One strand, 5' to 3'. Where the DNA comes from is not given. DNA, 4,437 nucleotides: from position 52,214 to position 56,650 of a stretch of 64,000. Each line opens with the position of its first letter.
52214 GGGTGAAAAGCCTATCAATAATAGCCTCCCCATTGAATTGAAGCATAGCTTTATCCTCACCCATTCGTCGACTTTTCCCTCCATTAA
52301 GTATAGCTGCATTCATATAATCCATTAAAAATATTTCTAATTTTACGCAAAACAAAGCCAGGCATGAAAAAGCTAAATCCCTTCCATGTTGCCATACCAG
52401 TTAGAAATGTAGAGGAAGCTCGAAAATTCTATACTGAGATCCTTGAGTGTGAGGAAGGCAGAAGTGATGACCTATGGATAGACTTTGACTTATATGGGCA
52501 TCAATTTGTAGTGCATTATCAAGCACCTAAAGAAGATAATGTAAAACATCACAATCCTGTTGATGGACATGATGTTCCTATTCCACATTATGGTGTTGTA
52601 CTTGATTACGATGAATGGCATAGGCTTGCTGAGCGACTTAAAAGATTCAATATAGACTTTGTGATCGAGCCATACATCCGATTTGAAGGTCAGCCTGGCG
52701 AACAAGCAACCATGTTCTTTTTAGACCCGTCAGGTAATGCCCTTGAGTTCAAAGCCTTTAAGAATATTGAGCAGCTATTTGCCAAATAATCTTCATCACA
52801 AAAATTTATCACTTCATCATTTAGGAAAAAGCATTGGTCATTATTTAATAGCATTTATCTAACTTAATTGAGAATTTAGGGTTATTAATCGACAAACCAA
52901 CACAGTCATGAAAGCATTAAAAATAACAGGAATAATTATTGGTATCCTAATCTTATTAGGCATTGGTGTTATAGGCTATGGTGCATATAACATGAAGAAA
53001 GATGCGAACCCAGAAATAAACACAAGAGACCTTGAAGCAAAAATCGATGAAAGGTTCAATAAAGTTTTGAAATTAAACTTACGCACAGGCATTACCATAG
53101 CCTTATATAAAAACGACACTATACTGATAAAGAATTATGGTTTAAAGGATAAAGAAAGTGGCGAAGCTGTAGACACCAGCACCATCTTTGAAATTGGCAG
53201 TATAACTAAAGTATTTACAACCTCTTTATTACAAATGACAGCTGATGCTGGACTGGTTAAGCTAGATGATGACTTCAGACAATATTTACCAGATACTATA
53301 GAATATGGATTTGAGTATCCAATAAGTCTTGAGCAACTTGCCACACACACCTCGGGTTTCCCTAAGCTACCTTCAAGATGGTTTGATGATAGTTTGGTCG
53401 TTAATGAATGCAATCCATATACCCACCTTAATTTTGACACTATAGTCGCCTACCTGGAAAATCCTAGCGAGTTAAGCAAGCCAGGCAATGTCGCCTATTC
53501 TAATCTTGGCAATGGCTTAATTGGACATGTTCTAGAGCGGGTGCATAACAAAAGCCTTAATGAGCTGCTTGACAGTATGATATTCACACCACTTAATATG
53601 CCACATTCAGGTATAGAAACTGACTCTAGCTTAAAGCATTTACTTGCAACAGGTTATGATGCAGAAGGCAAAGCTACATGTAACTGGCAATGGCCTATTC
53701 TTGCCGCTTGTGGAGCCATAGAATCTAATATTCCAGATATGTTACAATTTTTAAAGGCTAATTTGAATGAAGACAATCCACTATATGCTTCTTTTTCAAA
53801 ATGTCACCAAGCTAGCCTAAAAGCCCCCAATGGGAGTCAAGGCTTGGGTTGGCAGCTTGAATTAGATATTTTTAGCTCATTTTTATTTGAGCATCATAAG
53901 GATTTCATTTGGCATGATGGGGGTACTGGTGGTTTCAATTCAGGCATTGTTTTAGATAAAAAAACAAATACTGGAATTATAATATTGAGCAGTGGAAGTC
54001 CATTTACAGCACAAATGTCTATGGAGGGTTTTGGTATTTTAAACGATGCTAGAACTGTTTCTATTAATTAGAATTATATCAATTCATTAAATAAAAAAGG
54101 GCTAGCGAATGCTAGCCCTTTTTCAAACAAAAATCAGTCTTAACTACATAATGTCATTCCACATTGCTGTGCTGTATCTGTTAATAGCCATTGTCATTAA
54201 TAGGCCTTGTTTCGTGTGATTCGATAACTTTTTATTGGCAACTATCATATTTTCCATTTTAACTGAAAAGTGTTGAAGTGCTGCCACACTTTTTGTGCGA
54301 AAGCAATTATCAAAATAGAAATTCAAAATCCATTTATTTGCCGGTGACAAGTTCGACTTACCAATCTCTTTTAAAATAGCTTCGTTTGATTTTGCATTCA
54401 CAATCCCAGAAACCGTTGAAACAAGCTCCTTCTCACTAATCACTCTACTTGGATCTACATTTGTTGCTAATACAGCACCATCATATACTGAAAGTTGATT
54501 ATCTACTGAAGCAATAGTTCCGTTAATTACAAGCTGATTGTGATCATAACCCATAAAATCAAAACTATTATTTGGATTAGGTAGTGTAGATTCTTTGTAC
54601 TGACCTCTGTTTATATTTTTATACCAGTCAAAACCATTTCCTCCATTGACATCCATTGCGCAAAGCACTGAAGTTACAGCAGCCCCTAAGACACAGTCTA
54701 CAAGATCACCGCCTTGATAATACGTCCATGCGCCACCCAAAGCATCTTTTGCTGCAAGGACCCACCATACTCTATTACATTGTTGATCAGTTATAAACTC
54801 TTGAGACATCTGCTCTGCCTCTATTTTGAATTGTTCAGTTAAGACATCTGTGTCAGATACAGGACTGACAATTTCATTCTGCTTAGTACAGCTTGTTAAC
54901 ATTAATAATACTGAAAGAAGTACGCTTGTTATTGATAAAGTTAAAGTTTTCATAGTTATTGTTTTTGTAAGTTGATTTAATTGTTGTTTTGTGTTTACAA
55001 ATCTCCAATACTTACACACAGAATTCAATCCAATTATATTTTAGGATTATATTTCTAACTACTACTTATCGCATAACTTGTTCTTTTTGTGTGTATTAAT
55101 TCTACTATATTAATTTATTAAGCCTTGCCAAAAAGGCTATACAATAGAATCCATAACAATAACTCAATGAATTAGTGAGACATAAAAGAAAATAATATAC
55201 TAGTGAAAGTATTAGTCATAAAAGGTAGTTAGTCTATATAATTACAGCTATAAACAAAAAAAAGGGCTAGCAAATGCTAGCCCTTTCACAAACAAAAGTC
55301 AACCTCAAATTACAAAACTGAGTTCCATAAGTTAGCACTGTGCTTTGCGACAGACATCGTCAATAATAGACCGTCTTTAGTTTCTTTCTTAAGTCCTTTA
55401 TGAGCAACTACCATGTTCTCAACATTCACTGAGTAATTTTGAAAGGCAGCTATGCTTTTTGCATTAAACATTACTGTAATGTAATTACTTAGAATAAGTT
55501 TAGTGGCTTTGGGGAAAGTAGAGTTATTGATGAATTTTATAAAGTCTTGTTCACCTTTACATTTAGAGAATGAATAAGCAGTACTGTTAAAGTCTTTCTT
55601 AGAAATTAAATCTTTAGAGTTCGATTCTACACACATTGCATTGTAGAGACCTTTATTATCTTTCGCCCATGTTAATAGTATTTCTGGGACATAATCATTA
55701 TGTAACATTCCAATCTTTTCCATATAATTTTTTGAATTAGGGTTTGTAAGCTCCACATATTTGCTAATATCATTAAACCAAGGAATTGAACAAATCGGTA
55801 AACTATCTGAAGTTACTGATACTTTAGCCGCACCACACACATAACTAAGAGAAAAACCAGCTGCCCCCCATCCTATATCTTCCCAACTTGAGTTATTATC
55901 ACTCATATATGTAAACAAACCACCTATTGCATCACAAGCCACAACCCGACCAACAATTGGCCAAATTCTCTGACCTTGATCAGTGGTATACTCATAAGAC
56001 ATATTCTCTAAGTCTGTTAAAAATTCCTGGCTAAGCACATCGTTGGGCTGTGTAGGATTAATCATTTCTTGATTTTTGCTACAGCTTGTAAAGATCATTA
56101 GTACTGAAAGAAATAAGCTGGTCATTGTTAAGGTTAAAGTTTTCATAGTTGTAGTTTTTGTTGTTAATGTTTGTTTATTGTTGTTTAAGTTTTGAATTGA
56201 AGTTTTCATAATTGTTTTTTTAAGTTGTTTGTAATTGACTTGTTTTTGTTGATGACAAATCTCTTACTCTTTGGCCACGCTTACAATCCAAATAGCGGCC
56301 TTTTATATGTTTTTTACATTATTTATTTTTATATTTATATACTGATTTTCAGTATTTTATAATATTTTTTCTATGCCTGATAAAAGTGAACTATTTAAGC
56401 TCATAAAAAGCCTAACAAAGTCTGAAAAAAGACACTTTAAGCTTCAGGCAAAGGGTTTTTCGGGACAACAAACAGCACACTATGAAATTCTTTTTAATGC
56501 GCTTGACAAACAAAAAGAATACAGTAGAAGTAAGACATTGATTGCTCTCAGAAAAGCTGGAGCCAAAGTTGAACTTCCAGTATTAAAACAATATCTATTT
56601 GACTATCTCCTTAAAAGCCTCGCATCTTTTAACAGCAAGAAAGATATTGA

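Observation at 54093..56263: Two duplicated lipoprotein expression cassettes with conserved ends and a diverged body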

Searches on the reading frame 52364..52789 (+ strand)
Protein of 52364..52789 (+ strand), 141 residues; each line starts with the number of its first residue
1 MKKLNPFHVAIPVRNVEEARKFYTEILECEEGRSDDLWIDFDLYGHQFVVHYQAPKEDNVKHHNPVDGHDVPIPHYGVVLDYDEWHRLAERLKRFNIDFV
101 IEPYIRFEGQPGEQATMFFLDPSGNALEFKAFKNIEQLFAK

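Call 68: search_protein_families(library=pfam, proteins=[window:52364-52789:+], max_evalue=0.001)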
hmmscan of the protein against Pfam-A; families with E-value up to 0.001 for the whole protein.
window:52364-52789:+ (141 aa): 1 family
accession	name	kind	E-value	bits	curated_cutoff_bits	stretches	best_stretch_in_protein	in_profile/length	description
PF00903.31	Glyoxalase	-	4.7e-08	33.9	20.6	1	8-129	4-121/121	Glyoxalase/Bleomycin resistance protein/Dioxygenase superfamily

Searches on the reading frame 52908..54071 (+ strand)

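Call 7: search_protein_families(library=ncbifam, proteins=[window:52908-54071:+], max_evalue=0.1)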
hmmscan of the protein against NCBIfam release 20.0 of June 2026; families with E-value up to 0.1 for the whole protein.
window:52908-54071:+ (387 aa): 46 families (the best 25 are shown)
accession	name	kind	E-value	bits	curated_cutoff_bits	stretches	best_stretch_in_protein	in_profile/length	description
NF033085.1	bla_class_C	equivalog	4.3e-37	127.7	415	1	41-316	3-268/356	class C beta-lactamase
NF007943.0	PRK10662.1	equivalog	1.6e-28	99.4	266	1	33-372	24-365/380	D-alanyl-D-alanine-carboxypeptidase/endopeptidase AmpH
NF038359.1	blaPRC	exception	9.2e-25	87.4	820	1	40-316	24-289/379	PRC family class C beta-lactamase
NF033406.1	blaMCA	exception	3.9e-24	85.3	750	1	21-315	17-301/390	MCA family class C beta-lactamase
NF045671.1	blaPNC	exception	8.1e-24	84.2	750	1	26-288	27-278/401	PNC family class C beta-lactamase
NF012172.1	FOX-MOX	exception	1e-22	80.7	700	1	39-316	26-292/382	FOX/MOX family class C beta-lactamase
NF000425.2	blaADC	exception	1.2e-22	80.6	800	1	40-316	30-296/383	ADC family extended-spectrum class C beta-lactamase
NF000423.2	blaSRT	exception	1.1e-20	74.2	860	1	46-315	28-286/378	SRT/SST family class C beta-lactamase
NF033159.0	blaPAC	exception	6.5e-20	71.3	850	1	59-288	44-259/380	PAC family class C beta-lactamase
NF000422.6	blaPDC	exception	8.4e-20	71.3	865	1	38-316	30-299/397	PDC family class C beta-lactamase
NF000239.3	MOX_CMY1_fam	exception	1.5e-19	70.4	770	1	37-316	27-295/383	CMY-1/MOX family class C beta-lactamase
NF033698.1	blaCSA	exception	2.8e-19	69.3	884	1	60-315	40-284/375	CSA family class C beta-lactamase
NF041663.1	ampC_Sliq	exception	7.9e-19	67.8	860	1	44-287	26-255/378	cephalosporin-hydrolyzing class C beta-lactamase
NF033569.1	blaLHK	exception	1e-18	67.4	850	1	38-316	33-301/390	LHK family class C beta-lactamase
NF000519.2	blaPDC_var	exception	3.7e-18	65.9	900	1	36-316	28-299/397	PDC variant family class C beta-lactamase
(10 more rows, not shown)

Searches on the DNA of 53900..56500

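Call 66: search_rna_families(source=window, start=53900, end=56500, threshold=evalue, max_evalue=1)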
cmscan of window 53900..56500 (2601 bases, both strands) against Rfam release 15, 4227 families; matches with E-value up to 1: 8.
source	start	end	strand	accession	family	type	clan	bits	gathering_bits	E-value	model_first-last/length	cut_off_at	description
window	54089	54158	-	RF02551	DapZ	Cis-reg;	-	28.7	56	0.026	1-78/78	no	ABC transporter regulator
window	54078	54134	-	RF02606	AbsR28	Gene; sRNA;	-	27.9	50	0.0013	1-180/180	no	Acinetobacter sRNA 28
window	54084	54235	+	RF01808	MicX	Gene; sRNA;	-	25.7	75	0.0056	1-194/194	no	MicX Vibrio cholerae sRNA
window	55242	55336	-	RF02579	tsr26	Gene; sRNA;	-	25.6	141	0.45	1-122/122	no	S. aureus tsr26 small RNA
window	55248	55392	-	RF00558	L20_leader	Cis-reg; leader;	-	23.4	58.7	0.13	1-127/127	no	Ribosomal protein L20 leader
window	55256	55324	-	RF02651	SorY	Gene; sRNA;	-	21.6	111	0.21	1-83/83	no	Singlet oxygen resistance RNA Y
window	55242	55310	-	RF02606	AbsR28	Gene; sRNA;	-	21.1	50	0.087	1-180/180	no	Acinetobacter sRNA 28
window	55250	55389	+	RF01808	MicX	Gene; sRNA;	-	18.3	75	0.52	1-194/194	no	MicX Vibrio cholerae sRNA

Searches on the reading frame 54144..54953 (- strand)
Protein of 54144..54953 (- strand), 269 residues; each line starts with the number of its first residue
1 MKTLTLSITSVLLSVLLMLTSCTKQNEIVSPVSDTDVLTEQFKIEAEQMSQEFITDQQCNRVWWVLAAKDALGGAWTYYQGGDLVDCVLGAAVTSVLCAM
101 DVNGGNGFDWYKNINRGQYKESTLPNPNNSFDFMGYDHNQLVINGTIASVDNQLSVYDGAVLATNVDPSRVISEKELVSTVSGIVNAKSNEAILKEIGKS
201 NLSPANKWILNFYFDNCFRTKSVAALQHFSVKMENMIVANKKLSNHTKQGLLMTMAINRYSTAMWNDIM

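Call 4: search_protein_families(library=pfam, proteins=[window:54147-54953:-], max_evalue=1)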
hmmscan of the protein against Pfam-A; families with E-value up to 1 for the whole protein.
seq(269 aa): 2 families
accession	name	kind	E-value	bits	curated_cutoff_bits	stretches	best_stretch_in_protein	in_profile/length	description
PF01927.22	Mut7-C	-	0.074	13.6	23.3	1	18-64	89-134/146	Mut7-C RNAse domain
PF08758.17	Cadherin_pro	-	0.1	13.3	23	1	207-263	23-82/90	Cadherin prodomain like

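Call 7: search_protein_families(library=ncbifam, proteins=[window:54147-54953:-], max_evalue=0.1)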
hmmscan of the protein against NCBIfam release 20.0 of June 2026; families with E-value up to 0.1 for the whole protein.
seq(269 aa): 0 families

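Call 8: find_homologous_proteins(query=window:54147-54953:-, max_evalue=10)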
Query seq(269 aa) (269 aa): 4 proteins with E <= 10 among 1080 candidates.
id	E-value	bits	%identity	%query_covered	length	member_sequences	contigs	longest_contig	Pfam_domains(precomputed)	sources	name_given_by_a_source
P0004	3.4e-172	589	98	100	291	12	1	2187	-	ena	-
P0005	5.1e-128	444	75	100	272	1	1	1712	-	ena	-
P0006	1.3e-105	371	65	100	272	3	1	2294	-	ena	-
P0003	5.3e-41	159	37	97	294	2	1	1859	-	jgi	jgi:hypothetical protein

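Call 21: find_encoding_contigs(protein=P0005, flank=10000)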
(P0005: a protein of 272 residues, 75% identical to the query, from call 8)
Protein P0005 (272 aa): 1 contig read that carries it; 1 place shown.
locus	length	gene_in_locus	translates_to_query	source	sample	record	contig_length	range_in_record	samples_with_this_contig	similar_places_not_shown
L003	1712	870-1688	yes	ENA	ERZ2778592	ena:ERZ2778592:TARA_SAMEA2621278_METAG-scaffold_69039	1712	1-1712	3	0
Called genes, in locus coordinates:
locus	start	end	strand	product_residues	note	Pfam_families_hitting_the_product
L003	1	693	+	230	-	?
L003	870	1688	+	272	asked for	-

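Call 22: find_encoding_contigs(protein=P0006, flank=10000)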
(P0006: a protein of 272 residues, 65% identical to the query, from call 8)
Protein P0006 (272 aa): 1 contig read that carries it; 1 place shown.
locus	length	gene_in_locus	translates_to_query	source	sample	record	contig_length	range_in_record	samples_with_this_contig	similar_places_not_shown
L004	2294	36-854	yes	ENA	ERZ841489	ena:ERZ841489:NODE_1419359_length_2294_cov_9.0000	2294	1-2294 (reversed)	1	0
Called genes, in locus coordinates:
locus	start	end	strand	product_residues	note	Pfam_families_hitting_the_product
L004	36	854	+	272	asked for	-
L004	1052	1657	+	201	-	PF09603:Fib_succ_major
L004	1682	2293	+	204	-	?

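Call 84: search_protein_families(library=padloc, proteins=[window:54144-54953:-], max_evalue=0.01)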
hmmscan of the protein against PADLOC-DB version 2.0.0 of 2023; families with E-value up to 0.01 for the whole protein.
window:54144-54953:- (269 aa): 0 families

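Call 85: search_protein_families(library=phrogs, proteins=[window:54144-54953:-], max_evalue=0.01)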
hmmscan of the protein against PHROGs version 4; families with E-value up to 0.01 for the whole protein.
window:54144-54953:- (269 aa): 1 family
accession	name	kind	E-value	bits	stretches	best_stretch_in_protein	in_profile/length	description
phrog_13160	-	unknown function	0.0096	16.9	0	7-57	26-75/139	-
